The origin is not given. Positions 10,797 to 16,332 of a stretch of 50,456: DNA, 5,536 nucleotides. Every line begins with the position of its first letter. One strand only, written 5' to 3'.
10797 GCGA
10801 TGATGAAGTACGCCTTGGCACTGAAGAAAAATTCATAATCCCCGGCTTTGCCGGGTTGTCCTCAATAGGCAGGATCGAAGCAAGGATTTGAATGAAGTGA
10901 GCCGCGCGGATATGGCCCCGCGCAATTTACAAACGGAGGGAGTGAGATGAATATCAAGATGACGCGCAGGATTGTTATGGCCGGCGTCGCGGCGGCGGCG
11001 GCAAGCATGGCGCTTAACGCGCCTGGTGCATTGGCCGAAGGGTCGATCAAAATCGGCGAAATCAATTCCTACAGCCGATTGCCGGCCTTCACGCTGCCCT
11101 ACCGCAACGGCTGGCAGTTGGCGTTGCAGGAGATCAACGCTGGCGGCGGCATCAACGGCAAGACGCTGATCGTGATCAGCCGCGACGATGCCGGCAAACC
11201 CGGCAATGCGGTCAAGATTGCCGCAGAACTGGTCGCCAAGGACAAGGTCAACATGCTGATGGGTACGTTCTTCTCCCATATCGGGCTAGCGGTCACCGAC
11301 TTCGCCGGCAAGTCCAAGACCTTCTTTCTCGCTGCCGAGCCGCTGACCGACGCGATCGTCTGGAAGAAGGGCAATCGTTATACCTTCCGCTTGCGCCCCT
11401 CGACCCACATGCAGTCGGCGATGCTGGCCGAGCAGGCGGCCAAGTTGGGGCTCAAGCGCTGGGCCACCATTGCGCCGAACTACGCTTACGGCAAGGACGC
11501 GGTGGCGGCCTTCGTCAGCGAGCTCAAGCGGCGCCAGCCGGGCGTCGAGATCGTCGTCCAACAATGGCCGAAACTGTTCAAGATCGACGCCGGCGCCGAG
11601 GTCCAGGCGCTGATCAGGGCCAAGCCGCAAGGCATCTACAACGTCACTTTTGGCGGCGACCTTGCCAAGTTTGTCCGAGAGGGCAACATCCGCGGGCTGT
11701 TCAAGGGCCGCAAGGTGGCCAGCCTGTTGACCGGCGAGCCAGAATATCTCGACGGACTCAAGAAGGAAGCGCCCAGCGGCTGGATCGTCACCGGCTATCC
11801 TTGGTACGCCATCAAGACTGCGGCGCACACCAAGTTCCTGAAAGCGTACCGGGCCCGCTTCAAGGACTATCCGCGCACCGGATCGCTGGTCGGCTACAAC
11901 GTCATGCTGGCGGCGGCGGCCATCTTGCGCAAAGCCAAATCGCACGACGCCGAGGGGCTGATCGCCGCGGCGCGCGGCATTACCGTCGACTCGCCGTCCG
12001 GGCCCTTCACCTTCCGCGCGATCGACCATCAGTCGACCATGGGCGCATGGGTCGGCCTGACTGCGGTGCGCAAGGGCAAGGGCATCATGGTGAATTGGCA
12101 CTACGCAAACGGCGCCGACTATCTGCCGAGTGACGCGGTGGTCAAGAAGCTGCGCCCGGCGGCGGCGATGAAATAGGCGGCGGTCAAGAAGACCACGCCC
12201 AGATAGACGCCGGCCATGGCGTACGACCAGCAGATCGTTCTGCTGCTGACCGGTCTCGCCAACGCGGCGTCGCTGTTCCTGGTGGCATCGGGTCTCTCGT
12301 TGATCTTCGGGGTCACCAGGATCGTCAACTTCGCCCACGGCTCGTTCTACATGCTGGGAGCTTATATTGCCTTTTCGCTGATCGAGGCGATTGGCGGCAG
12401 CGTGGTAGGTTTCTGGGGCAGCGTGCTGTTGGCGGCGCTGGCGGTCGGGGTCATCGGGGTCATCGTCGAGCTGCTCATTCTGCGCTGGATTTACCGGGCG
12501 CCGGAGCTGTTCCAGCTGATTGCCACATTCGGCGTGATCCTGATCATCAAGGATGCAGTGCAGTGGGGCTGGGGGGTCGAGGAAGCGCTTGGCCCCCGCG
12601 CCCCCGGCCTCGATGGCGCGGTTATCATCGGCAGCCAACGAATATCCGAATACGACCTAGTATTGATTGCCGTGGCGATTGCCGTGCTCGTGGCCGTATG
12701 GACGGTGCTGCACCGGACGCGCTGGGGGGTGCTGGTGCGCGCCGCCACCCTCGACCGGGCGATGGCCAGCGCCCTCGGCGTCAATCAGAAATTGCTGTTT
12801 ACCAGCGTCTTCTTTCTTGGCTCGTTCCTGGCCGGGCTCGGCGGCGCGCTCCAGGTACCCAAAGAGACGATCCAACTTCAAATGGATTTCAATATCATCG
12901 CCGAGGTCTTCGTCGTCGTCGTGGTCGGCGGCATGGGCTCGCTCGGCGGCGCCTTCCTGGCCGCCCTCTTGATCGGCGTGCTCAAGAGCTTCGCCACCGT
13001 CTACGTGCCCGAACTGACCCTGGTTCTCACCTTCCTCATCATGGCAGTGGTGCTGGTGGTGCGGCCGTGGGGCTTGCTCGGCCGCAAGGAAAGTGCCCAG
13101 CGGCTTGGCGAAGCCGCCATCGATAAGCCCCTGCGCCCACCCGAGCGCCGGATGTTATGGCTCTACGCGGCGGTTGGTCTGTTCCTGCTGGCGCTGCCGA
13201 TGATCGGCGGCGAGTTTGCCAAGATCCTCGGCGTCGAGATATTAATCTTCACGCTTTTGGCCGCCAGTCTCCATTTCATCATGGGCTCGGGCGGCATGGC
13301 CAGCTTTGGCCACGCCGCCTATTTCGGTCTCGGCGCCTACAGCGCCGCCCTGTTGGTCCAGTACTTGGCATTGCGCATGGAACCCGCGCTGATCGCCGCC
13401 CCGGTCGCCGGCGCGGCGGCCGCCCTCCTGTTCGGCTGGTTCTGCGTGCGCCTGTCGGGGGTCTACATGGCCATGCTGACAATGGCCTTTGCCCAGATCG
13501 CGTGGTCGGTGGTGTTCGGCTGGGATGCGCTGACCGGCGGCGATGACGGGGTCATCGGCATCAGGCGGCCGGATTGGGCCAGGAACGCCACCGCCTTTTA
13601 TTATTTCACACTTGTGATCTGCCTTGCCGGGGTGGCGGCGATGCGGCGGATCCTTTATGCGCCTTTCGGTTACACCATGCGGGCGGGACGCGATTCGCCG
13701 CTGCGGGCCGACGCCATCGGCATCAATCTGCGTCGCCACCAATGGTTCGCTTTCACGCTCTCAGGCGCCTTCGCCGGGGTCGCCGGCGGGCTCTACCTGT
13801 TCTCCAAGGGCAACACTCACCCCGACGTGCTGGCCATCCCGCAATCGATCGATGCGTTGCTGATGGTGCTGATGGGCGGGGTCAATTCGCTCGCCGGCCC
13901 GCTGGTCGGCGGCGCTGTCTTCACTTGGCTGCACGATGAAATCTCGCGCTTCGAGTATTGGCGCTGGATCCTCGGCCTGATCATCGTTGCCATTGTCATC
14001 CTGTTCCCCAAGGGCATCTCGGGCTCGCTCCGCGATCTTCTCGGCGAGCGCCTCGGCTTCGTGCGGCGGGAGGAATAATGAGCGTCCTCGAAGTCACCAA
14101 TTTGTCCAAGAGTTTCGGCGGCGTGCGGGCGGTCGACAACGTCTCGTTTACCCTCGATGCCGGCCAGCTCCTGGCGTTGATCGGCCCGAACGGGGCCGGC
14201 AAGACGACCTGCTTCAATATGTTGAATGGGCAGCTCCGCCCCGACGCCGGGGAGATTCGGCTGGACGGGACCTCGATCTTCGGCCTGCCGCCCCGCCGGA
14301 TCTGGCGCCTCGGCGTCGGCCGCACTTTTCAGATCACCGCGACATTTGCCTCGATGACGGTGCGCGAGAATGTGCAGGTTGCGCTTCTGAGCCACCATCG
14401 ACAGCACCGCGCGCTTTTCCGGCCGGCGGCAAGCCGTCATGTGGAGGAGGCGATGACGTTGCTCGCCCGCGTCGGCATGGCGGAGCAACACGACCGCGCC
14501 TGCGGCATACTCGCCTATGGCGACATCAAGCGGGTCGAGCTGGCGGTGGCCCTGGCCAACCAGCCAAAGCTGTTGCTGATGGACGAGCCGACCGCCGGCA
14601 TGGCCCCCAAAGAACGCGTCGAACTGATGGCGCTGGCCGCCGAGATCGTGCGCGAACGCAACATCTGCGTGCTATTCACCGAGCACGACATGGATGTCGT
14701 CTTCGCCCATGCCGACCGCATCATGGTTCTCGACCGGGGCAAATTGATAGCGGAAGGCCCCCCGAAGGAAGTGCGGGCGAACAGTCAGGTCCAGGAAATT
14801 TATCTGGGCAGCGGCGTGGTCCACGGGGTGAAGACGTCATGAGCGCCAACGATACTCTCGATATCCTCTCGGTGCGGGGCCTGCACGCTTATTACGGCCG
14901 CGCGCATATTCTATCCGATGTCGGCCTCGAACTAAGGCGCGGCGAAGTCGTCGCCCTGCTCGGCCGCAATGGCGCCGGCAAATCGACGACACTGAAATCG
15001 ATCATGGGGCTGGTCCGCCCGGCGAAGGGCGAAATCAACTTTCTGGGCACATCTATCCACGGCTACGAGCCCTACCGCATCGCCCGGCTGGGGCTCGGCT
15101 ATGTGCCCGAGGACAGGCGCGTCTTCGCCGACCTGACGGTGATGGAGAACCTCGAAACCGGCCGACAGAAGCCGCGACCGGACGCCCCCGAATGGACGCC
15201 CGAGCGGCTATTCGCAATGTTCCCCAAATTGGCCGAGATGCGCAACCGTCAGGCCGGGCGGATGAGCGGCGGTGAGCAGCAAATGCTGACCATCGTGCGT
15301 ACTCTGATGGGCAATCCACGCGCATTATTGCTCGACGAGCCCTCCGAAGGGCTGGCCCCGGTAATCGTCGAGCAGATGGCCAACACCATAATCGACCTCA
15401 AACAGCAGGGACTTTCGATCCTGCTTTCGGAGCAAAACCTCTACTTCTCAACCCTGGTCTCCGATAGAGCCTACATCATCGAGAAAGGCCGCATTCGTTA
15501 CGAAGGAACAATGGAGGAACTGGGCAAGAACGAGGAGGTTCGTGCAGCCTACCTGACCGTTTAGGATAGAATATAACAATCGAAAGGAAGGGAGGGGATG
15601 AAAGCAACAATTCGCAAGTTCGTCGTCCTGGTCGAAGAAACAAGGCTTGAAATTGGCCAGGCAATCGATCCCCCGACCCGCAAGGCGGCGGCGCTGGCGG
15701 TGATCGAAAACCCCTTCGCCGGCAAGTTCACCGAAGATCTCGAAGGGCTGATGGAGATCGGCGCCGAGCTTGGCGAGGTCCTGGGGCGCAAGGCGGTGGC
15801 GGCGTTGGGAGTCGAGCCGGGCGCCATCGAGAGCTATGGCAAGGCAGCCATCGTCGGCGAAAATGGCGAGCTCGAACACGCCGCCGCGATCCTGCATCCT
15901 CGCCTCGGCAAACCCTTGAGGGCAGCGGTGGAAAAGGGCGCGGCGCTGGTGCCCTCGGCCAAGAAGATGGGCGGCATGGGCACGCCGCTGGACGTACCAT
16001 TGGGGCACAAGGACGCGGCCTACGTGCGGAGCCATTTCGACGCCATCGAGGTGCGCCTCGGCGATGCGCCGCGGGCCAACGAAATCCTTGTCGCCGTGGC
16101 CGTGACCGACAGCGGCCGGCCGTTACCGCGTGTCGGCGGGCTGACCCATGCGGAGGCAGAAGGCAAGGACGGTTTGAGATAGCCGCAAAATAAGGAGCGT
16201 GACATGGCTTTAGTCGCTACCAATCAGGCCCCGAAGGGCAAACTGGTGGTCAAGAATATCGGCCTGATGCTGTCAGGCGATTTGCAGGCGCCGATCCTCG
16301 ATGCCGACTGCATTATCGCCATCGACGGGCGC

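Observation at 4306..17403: Candidate nicotinate-type N-heterocycle ring-reduction pathway: Moco hydroxylase + Hnr-like + enamidase-like, with dedicated importer and two unknown-function partners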

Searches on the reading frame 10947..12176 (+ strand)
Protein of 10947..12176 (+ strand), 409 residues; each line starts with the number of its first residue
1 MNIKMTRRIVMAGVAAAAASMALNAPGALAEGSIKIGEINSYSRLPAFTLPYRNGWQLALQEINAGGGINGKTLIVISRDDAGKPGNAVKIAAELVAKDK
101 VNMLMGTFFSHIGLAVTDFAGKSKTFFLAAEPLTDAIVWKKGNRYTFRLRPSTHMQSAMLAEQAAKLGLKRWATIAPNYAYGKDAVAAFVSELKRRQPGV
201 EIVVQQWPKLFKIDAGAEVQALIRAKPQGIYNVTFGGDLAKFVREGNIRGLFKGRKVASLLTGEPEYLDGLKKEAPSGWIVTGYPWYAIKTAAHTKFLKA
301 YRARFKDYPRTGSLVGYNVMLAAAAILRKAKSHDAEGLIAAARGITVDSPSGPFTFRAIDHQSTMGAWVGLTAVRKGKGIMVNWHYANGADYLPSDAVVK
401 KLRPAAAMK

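Call 3: search_protein_families(library=pfam, proteins=[window:10947-12176:+])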
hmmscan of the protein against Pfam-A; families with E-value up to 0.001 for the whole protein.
window:10947-12176:+ (409 aa): 3 families
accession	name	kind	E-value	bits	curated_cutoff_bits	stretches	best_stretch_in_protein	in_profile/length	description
PF13458.12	Peripla_BP_6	-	7.5e-60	203.8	31.7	1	34-369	2-335/343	Periplasmic binding protein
PF13433.12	Peripla_BP_5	-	9.9e-20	71.4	27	2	165-364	130-328/363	Periplasmic binding protein domain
PF01094.35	ANF_receptor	-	1.3e-10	41.3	25.4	1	57-206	7-154/353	Receptor family ligand binding region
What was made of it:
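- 10947..12176 (+): Periplasmic substrate-binding protein (Liv/Peripla_BP_6 type, twin-arginine-like leader). Putative nicotinate-binding component. PF13458 E 7.5e-60 (call 3).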

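Call 4: search_protein_families(library=ncbifam, proteins=[window:10947-12176:+])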
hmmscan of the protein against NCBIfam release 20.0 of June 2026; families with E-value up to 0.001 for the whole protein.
window:10947-12176:+ (409 aa): 3 families
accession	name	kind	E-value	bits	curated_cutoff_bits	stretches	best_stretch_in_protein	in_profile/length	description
TIGR03407.1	urea_ABC_UrtA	exception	1.7e-15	56.8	492.75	1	34-370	1-337/361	urea ABC transporter substrate-binding protein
NF011933.0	PRK15404.1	subfamily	4.1e-15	55.7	477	1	17-357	10-345/370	high-affinity branched-chain amino acid ABC transporter substrate-binding protein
TIGR03669.1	urea_ABC_arch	equivalog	6.6e-11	41.8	494.8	1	49-362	17-326/375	urea ABC transporter substrate-binding protein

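Call 86: search_solved_structures(query=window:10947-12176:+, max_evalue=1e-10)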
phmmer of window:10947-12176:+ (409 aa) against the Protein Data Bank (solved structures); distinct sequences matched with E-value up to 1e-10: 9.
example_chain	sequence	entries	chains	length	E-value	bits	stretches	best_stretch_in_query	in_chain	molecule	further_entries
3i45_A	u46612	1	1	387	1.4e-153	514.9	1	33-406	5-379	Twin-arginine translocation pathway signal protein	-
4ey3_A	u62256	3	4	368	3.1e-24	89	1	65-358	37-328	Twin-arginine translocation pathway signal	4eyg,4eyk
3nnd_B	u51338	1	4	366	2.8e-23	85.8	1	45-365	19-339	Possible substrate binding protein of ABC transporter system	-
3n0x_A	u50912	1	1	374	3.2e-23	85.7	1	45-365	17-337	Possible substrate binding protein of ABC transporter system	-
4maa_A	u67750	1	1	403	6.6e-16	61.6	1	5-364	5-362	Putative branched-chain amino acid ABC transporter, periplasmic amino acid-binding protein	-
8tg1_A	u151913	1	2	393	8.4e-15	58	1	30-356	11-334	Extracellular ligand-binding receptor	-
4gnr_A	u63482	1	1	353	6.3e-14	55.1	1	27-365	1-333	ABC transporter substrate-binding protein-branched chain amino acid transport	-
4evq_A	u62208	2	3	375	1.1e-11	47.7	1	28-361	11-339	Putative ABC transporter subunit, substrate-binding component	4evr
3i09_A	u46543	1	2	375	2e-11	46.8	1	33-349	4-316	Periplasmic branched-chain amino acid-binding protein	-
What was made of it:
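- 10947..12176 (+): PDB 3I45 E 1.4e-153 (call 86).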

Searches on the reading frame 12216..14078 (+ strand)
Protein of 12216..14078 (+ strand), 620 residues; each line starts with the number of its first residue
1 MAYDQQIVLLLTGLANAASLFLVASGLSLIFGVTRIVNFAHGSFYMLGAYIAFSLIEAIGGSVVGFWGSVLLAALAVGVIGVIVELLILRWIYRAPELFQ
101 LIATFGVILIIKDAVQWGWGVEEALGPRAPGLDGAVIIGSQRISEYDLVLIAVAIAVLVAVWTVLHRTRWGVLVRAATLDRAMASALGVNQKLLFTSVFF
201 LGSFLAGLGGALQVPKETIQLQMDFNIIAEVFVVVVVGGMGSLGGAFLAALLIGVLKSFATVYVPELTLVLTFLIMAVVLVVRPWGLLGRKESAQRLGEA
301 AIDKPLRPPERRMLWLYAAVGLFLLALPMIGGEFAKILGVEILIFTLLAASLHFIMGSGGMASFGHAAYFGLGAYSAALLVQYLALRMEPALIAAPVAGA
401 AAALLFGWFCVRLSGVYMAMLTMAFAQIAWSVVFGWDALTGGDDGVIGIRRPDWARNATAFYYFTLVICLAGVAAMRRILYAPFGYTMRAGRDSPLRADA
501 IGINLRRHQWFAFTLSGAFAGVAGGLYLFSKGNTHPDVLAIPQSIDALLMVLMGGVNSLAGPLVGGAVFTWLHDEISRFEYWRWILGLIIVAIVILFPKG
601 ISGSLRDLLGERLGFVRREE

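Call 3: search_protein_families(library=pfam, proteins=[window:12216-14078:+])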
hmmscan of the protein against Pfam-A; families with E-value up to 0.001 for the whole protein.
window:12216-14078:+ (620 aa): 1 family
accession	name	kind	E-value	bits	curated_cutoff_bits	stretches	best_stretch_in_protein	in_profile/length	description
PF02653.21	BPD_transp_2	-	7.7e-76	255.2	26.8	2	10-280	2-269/269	Branched-chain amino acid transport system / permease component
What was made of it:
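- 12216..14078 (+): Fused LivH/LivM-type ABC permease. Two BPD_transp_2 stretches (call 3).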

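Call 4: search_protein_families(library=ncbifam, proteins=[window:12216-14078:+])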
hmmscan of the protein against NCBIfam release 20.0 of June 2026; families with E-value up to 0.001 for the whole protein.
window:12216-14078:+ (620 aa): 6 families
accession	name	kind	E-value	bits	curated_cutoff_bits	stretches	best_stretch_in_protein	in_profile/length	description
TIGR03409.1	urea_trans_UrtB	equivalog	4.3e-55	187.4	250.3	2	10-291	4-289/291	urea ABC transporter permease subunit UrtB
TIGR03408.1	urea_trans_UrtC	equivalog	1.1e-48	166.5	296.2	3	391-603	91-312/313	urea ABC transporter permease subunit UrtC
TIGR03622.1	urea_t_UrtB_arc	equivalog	5.3e-43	147.4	374.25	2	10-289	4-278/284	urea ABC transporter, permease protein UrtB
NF008450.0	PRK11301.1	subfamily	1.8e-38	133.1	366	3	315-453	91-229/418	high-affinity branched-chain amino acid ABC transporter permease LivM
TIGR03727.1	urea_t_UrtC_arc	equivalog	4.6e-32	111.3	575.55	2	304-609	18-345/369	urea ABC transporter, permease protein UrtC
NF008011.0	PRK10740.1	equivalog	6.6e-23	81.8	379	1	10-293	12-305/308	high-affinity branched-chain amino acid ABC transporter permease LivH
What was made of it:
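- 12216..14078 (+): UrtB/UrtC-like halves (call 4).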

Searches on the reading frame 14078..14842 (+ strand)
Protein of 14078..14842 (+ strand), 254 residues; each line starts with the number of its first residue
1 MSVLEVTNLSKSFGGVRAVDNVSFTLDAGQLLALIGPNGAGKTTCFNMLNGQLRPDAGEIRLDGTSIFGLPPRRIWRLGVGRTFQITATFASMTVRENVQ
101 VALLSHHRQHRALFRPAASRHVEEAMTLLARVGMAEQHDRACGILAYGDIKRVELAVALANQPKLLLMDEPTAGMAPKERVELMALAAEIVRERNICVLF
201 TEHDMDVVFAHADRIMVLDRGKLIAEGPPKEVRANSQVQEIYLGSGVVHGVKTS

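Call 3: search_protein_families(library=pfam, proteins=[window:14078-14842:+])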
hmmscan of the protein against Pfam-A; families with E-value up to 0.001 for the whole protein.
window:14078-14842:+ (254 aa): 3 families
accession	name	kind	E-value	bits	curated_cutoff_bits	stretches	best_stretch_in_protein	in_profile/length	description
PF00005.33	ABC_tran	-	3.3e-32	112.4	25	1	20-173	2-137/137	ABC transporter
PF12399.14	BCA_ABC_TP_C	-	1.5e-09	37.7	25.5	1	222-246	1-25/27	Branched-chain amino acid ATP-binding cassette transporter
PF13304.12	AAA_21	-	2.2e-06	28.4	27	0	32-91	2-61/304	AAA domain, putative AbiEii toxin, Type IV TA system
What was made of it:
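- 14078..14842 (+): LivG-type ABC ATPase. ABC_tran + BCA_ABC_TP_C (call 3).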

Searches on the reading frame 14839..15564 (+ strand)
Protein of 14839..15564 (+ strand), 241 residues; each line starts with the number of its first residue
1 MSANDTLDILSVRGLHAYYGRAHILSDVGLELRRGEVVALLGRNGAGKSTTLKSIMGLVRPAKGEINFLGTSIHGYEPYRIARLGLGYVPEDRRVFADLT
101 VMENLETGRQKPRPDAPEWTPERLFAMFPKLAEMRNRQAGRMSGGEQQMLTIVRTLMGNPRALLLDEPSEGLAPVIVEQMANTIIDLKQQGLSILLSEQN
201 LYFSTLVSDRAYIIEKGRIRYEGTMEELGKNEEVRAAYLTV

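Call 4: search_protein_families(library=ncbifam, proteins=[window:14839-15564:+])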
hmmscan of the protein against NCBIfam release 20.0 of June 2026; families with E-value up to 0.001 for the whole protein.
window:14839-15564:+ (241 aa): 185 families (the best 25 are shown)
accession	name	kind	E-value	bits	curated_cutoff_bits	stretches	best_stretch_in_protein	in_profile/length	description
TIGR03410.1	urea_trans_UrtE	equivalog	1.1e-71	240.9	285.8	1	10-236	1-226/230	urea ABC transporter ATP-binding subunit UrtE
NF008626.0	PRK11614.1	equivalog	6.1e-61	205.9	441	1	9-239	5-235/237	high-affinity branched-chain amino acid ABC transporter ATP-binding protein LivF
TIGR04406.1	LPS_export_lptB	equivalog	9.4e-50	169.1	240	1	10-239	2-233/239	LPS export ABC transporter ATP-binding protein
NF008449.1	PRK11300.1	equivalog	3.7e-40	137.8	362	2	130-239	142-252/255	high-affinity branched-chain amino acid ABC transporter ATP-binding protein LivG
TIGR03411.1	urea_trans_UrtD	equivalog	1.5e-37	129.6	304.1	1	9-239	2-240/242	urea ABC transporter ATP-binding protein UrtD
TIGR01188.1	drrA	subfamily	1.5e-37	129.6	312.45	1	18-230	2-213/302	daunorubicin resistance ABC transporter, ATP-binding protein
NF008144.0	PRK10895.1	equivalog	2.2e-35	122.3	381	1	16-239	11-235/241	LPS export ABC transporter ATP-binding protein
NF011967.0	PRK15439.1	equivalog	7.8e-34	117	586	1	6-236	8-235/510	autoinducer 2 ABC transporter ATP-binding protein LsrA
TIGR03864.1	PQQ_ABC_ATP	hypoth_equivalog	8.8e-33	113.7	302.25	1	10-238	2-232/236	ABC transporter, ATP-binding subunit, PQQ-dependent alcohol dehydrogenase system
TIGR03740.1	galliderm_ABC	subfamily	2.3e-32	112.5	309.75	1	11-232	2-215/223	lantibiotic protection ABC transporter ATP-binding subunit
NF010068.0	PRK13548.1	equivalog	2.1e-30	105.7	261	1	9-238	5-240/261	heme ABC transporter ATP-binding protein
NF047930.1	ABC_ATP_B6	equivalog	4.8e-30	104.6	670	1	25-233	18-228/510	putative B6 ABC transporter ATP-binding protein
TIGR02315.1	ABC_phnC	equivalog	1.2e-29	103.5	266.1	1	9-231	1-236/243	phosphonate ABC transporter ATP-binding protein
TIGR00972.1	3a0107s01c2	equivalog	4.8e-29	101.4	343.2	1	10-232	2-234/248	phosphate ABC transporter ATP-binding protein PstB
NF041861.1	YtfR_transport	equivalog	1.9e-28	99.2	850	1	9-234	1-230/492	galactofuranose ABC transporter, ATP-binding protein YtfR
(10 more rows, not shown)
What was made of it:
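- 14839..15564 (+): LivF-type ABC ATPase. UrtE/LivF best hits (call 4).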

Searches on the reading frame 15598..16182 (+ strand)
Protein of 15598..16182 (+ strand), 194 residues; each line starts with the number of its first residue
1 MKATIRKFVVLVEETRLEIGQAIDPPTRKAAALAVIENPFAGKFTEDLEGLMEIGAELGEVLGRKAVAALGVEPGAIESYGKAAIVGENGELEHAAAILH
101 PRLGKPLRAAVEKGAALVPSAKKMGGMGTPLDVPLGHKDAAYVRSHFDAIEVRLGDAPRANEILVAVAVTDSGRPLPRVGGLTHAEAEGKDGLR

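Call 3: search_protein_families(library=pfam, proteins=[window:15598-16182:+])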
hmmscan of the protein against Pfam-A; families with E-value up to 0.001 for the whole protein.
window:15598-16182:+ (194 aa): 1 family
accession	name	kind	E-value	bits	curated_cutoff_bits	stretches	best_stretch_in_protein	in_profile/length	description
PF06684.16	AA_synth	-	2e-73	246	27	1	5-180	1-175/175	Amino acid synthesis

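Call 4: search_protein_families(library=ncbifam, proteins=[window:15598-16182:+])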
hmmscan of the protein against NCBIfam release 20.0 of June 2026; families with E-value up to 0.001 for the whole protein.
window:15598-16182:+ (194 aa): 0 families

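Call 8: search_solved_structures(query=window:15598-16182:+, max_evalue=1)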
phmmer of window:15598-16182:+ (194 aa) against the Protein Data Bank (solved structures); distinct sequences matched with E-value up to 1: 12.
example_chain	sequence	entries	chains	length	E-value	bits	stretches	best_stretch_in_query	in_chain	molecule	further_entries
2qtp_A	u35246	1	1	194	9.4e-92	309.1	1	4-194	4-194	Uncharacterized protein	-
3byq_A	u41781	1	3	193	9.4e-33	116.8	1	4-193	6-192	Uncharacterized protein DUF1185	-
5lks_Lb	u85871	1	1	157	0.1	15.6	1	50-122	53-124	Ribosomal protein L29, isoform CRA_a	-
9mnc_Lb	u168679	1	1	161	0.11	15.5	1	50-122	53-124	Large ribosomal subunit protein eL29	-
22tu_Lb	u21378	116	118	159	0.11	15.5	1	50-122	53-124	60S ribosomal protein L29 | Large ribosomal subunit protein eL29 | 60S RIBOSOMAL PROTEIN EL29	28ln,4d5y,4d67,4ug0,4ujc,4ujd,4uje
7qgg_c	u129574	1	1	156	0.13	15.3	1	49-121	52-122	60S ribosomal protein L29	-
6xa1_Lb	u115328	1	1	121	0.2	14.7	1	49-117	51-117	60S ribosomal protein L29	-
6ole_c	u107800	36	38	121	0.25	14.4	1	50-117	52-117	60S ribosomal protein L29 | Large ribosomal subunit protein eL29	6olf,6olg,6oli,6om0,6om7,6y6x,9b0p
6olz_Ab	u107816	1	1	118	0.34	14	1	50-117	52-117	60S ribosomal protein L29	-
8g5z_Lb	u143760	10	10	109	0.57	13.2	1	82-117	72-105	eL29 | Large ribosomal subunit protein eL29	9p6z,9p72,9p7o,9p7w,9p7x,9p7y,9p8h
6qzp_Lb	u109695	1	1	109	0.6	13.1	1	84-117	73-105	60S ribosomal protein L29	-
2dy3_A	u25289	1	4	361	0.92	12.5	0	41-91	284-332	Alanine racemase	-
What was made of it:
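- On DUF1185 / PF06684: 2QTP E 9e-92 and 3BYQ E 9e-33 (call 8).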
